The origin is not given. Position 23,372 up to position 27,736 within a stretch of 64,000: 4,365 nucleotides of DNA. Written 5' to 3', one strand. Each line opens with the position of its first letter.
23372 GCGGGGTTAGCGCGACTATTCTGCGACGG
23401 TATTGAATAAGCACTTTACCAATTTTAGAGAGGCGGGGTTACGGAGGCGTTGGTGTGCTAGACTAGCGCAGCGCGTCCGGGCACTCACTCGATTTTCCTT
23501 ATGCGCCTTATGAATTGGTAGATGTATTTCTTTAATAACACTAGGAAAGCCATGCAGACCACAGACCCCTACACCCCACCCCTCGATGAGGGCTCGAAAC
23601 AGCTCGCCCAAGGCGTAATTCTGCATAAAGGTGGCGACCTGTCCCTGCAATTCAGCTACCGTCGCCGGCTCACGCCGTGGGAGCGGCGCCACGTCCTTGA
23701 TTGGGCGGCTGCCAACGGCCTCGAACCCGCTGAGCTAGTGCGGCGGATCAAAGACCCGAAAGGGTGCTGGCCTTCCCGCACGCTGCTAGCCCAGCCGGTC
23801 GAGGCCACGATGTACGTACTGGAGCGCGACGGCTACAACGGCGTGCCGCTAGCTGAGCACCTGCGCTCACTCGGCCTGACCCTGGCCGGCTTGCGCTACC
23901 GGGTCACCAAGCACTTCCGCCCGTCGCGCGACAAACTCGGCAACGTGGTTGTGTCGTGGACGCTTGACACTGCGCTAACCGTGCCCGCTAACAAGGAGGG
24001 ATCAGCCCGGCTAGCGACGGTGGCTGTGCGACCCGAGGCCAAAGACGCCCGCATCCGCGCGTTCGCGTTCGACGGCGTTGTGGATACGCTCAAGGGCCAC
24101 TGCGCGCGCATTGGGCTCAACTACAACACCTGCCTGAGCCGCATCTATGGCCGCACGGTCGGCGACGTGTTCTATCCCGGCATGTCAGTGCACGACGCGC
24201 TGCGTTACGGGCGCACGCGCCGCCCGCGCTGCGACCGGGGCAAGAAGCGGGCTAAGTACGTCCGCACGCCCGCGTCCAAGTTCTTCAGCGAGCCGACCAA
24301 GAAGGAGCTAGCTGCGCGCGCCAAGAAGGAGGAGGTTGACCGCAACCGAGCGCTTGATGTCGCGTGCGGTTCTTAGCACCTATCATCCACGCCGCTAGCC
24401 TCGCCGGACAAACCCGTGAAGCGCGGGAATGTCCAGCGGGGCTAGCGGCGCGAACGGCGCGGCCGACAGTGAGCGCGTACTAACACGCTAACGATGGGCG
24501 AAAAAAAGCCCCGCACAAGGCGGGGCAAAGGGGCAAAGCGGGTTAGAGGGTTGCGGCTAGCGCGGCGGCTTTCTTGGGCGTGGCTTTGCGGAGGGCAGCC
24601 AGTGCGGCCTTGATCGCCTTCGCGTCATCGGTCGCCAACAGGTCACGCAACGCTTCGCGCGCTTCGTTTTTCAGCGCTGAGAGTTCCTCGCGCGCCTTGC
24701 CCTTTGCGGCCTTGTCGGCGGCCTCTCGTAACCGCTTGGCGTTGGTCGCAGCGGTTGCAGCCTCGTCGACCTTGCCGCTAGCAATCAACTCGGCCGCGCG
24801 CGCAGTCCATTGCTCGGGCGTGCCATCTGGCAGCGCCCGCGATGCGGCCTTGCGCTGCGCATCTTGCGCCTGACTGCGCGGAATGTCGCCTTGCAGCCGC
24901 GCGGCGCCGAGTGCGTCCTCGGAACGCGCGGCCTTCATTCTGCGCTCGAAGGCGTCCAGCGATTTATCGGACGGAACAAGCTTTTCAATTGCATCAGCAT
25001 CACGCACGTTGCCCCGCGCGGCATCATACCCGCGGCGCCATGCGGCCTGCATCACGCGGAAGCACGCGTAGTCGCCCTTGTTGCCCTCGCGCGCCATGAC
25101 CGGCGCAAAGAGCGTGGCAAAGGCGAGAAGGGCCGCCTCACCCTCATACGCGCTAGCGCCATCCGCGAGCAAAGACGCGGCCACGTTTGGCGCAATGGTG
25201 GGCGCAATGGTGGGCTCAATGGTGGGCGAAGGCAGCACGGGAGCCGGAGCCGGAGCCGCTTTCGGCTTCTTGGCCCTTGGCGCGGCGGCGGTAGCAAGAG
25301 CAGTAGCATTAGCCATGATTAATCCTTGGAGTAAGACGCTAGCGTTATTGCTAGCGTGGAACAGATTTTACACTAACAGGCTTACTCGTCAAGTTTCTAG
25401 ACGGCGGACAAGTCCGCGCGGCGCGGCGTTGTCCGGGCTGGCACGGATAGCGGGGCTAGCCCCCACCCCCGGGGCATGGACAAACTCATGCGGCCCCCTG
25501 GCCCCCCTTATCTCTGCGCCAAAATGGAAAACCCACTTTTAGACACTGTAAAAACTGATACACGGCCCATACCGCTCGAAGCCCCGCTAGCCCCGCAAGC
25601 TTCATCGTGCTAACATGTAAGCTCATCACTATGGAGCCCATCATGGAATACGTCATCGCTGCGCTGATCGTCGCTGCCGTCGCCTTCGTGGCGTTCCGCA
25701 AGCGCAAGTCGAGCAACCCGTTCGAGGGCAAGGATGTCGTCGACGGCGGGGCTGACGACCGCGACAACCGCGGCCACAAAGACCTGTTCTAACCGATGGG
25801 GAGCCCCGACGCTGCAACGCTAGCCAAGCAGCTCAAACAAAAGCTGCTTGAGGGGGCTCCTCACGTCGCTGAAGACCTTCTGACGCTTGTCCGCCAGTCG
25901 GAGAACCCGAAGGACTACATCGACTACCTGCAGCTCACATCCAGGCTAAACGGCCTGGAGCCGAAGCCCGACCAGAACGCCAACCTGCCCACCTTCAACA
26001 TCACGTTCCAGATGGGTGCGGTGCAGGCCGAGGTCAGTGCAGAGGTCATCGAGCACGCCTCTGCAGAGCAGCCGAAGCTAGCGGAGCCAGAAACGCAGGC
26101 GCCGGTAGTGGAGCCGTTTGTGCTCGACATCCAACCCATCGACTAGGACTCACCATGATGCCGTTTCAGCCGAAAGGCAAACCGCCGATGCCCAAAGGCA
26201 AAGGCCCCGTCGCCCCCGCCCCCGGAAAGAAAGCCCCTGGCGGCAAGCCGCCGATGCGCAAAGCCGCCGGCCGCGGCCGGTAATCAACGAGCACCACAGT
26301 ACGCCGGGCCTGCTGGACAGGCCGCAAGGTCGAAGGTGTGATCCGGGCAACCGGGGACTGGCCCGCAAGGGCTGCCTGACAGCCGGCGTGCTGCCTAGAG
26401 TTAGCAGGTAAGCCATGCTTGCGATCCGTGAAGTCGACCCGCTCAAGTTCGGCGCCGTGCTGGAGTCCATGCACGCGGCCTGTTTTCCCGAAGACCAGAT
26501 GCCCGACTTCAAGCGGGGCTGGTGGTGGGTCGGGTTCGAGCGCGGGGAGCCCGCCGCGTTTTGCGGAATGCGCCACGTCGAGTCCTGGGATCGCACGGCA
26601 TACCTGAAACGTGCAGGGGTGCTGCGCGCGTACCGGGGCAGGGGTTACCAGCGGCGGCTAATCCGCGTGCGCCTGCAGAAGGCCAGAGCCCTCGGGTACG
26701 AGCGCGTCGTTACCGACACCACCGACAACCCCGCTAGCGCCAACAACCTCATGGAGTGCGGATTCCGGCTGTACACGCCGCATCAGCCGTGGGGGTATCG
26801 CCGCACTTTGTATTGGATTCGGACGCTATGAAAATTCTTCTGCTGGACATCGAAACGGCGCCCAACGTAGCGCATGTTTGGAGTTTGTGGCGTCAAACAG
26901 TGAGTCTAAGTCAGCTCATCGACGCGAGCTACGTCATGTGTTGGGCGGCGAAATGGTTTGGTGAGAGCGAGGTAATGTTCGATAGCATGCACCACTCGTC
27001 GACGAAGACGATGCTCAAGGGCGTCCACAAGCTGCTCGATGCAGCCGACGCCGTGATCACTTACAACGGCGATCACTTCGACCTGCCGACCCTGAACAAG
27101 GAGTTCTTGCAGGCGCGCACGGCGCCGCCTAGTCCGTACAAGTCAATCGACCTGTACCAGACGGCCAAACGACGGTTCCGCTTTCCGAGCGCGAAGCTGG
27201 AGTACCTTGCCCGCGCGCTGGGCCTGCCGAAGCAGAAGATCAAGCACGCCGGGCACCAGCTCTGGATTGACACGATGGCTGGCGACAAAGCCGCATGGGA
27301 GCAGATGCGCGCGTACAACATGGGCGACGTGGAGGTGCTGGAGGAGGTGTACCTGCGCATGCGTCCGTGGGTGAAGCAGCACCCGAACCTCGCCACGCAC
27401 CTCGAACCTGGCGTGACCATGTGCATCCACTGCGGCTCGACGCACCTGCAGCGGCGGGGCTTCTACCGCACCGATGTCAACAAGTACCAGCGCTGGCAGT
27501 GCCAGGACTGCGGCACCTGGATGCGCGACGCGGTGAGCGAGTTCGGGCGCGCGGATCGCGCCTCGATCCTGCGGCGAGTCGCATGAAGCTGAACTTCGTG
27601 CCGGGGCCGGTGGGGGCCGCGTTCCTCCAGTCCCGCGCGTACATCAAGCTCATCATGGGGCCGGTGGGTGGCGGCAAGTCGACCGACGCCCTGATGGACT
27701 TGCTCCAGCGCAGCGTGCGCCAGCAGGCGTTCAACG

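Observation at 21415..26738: Dense island of the palindrome GCTAGC around the divergent control region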

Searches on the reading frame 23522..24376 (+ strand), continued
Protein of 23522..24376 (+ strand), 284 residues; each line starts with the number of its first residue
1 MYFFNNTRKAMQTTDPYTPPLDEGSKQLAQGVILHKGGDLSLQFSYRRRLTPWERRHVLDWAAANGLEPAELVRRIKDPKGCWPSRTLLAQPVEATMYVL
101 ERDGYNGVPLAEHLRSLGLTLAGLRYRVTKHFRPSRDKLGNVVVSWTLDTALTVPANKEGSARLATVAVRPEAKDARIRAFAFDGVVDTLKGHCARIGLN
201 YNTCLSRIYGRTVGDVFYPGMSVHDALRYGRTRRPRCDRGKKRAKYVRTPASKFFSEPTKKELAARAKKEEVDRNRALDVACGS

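Call 116: fold_search(model_id=the predicted structure, library=viral)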
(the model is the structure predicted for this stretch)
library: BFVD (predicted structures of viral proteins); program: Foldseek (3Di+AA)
matches with E <= 10: 526; with E <= 0.001: 1
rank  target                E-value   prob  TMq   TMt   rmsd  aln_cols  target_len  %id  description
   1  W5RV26                6.1e-04  1.00  0.20  0.19  12.1       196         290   11  HNH endonuclease [Staphylococcus phage vB_SepS_SEP9]
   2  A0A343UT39            2.0e-03  0.95  0.14  0.16  10.6       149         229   21  (no name in the UniProt tables at hand)
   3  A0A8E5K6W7            4.2e-03  0.96  0.14  0.20  12.8       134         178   19  (no name in the UniProt tables at hand)
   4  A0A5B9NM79            5.9e-03  0.60  0.14  0.16  16.6       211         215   18  (no name in the UniProt tables at hand)
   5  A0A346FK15            6.7e-03  0.80  0.21  0.24  14.6       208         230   19  Uncharacterized protein [Bacillus phage Wes44]
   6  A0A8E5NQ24            9.0e-03  0.87  0.13  0.18  11.6       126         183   15  (no name in the UniProt tables at hand)
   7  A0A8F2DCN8            1.5e-02  0.66  0.14  0.20  16.5       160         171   14  (no name in the UniProt tables at hand)
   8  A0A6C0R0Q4            2.4e-02  0.30  0.16  0.16  20.1       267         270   15  HTH homing endonuclease [Alteromonas phage vB_AmeM_PT11-V22]
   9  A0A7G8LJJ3            2.9e-02  0.25  0.13  0.19  19.3       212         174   13  (no name in the UniProt tables at hand)
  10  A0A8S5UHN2            3.6e-02  0.75  0.14  0.09  12.4       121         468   19  Intron associated endonuclease [Myoviridae sp. ctu2j3]
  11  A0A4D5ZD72            6.9e-02  0.23  0.14  0.12  16.9       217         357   15  GIY-YIG endonuclease [Burkholderia phage BcepSaruman]
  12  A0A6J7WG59            1.2e-01  0.13  0.15  0.15  18.9       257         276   13  Uncharacterized protein [uncultured Caudovirales phage]
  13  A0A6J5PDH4            1.4e-01  0.98  0.13  0.22   4.2        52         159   23  Uncharacterized protein [uncultured Caudovirales phage]
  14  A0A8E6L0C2            1.6e-01  0.38  0.13  0.27  10.5       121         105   16  (no name in the UniProt tables at hand)
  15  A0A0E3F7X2            1.6e-01  0.16  0.11  0.20  14.8       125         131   20  Putative HNH endonuclease [Synechococcus phage ACG-2014f]
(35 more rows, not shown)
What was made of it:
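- BFVD fold matches are to HNH, GIY-YIG and HTH homing endonucleases (best E=6e-4; call 116). The central model matches homing endonucleases (call 116).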

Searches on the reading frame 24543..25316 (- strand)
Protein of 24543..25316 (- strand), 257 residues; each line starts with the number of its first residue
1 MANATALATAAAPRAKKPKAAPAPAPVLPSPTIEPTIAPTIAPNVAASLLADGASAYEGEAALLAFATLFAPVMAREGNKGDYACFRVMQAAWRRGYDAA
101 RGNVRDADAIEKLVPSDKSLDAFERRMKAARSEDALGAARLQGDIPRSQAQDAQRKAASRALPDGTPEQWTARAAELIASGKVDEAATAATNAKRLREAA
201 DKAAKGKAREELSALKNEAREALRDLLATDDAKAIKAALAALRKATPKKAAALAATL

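Call 9: search_protein_families(library=pfam, proteins=[window:24543-25316:-], max_evalue=0.01)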
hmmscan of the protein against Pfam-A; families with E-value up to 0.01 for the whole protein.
window:24543-25316:- (257 aa): 0 families

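Call 10: search_protein_families(library=phrogs, proteins=[window:24543-25316:-], max_evalue=0.001)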
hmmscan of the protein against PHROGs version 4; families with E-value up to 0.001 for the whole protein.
window:24543-25316:- (257 aa): 0 families

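Call 70: find_homologous_proteins(query=window:24543-25316:-)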
Query window:24543-25316:- (257 aa): 3 proteins with E <= 0.001 among 8000 candidates.
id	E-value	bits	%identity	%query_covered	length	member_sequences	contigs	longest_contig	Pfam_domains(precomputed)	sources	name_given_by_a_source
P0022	8.1e-132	456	100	90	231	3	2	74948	-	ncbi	ncbi:MAG: hypothetical protein ACK54C_02005 [Betaproteobacteria bacterium]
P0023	6.2e-113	394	89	75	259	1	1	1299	-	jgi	-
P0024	7.3e-73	263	68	79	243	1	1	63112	-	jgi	jgi:hypothetical protein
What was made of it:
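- Tried and rejected: AK257: only three homologues exist (call 70).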

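Call 94: predict_structure(alignment_id=A5)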
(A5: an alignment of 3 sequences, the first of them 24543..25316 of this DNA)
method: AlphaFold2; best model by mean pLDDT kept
length: 257 residues; sequences in the alignment: 3
mean_pLDDT: 58.3   pTM: 0.32
mean pLDDT of the five models: 58.3, 55.5, 54.4, 54.2, 54.0
residues with pLDDT >= 90: 1; 70-90: 86; 50-70: 75; < 50: 95
segments of 3 or more residues with pLDDT < 50: 1-61, 72-83, 130-145
pLDDT, mean of each block of 10 residues (from residue 1): 32 33 31 31 40 43 53 47 51 56 51 55 58 41 47 62 81 88 86 85 79 77 77 78 71 66
secondary structure, 60 per line:
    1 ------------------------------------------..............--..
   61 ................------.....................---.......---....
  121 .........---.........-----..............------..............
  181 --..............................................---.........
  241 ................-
elements in order: H43-56 H59-76 H83-103 H107-113 H117-129 H133-141 H147-160 H167-180 H183-228 H232-256
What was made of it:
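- Tried and rejected: The AlphaFold model was too poor to search (pLDDT 58; call 94).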

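Call 113: search_protein_families(library=ncbifam, proteins=[window:24543-25316:-], max_evalue=0.01)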
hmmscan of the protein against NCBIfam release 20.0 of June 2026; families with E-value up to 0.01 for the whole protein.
window:24543-25316:- (257 aa): 0 families

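Call 114: search_protein_families(library=padloc, proteins=[window:24543-25316:-], max_evalue=0.01)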
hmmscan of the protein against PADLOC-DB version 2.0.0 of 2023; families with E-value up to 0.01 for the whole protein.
window:24543-25316:- (257 aa): 0 families

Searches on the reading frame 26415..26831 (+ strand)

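Call 9: search_protein_families(library=pfam, proteins=[window:26415-26831:+], max_evalue=0.01)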
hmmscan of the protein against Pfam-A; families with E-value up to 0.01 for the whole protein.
window:26415-26831:+ (138 aa): 3 families
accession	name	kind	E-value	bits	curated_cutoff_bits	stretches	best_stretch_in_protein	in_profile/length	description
PF00583.31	Acetyltransf_1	-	4.3e-11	43.6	20.7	1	33-117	31-116/116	Acetyltransferase (GNAT) family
PF13508.13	Acetyltransf_7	-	2.1e-05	25.2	27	1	37-108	5-72/84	Acetyltransferase (GNAT) domain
PF13302.13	Acetyltransf_3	-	0.00017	22.7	25.4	1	31-118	49-138/138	Acetyltransferase (GNAT) domain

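Call 10: search_protein_families(library=phrogs, proteins=[window:26415-26831:+], max_evalue=0.001)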
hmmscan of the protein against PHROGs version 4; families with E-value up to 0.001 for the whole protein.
window:26415-26831:+ (138 aa): 1 family
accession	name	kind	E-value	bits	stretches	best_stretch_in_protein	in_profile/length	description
phrog_1249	-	other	3.4e-07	31.2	1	31-117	58-146/180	acetyltransferase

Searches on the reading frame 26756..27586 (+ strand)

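Call 9: search_protein_families(library=pfam, proteins=[window:26756-27586:+], max_evalue=0.01)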
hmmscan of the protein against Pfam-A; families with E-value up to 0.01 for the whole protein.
window:26756-27586:+ (276 aa): 3 families
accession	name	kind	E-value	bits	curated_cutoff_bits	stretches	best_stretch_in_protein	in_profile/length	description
PF13482.12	RNase_H_2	-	9.2e-14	52.2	22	1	79-200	40-162/165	RNase_H superfamily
PF10108.15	DNA_pol_B_exo2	-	3.2e-05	24.2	24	0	77-120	31-75/213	Predicted 3'-5' exonuclease related to the exonuclease domain of PolB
PF03104.25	DNA_pol_B_exo1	-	0.00024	21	23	0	81-115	141-177/242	DNA polymerase family B, exonuclease domain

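Call 10: search_protein_families(library=phrogs, proteins=[window:26756-27586:+], max_evalue=0.001)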
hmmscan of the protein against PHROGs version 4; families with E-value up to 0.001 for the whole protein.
window:26756-27586:+ (276 aa): 3 families
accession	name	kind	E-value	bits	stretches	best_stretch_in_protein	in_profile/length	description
phrog_403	-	DNA, RNA and nucleotide metabolism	8.3e-93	311.8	1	22-274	62-319/321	DNA polymerase exonuclease subunit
phrog_17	-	DNA, RNA and nucleotide metabolism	1e-11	44.6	1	22-218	667-842/1445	DNA polymerase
phrog_192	-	DNA, RNA and nucleotide metabolism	4.9e-07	30.4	1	87-159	178-248/397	DNA polymerase exonuclease subunit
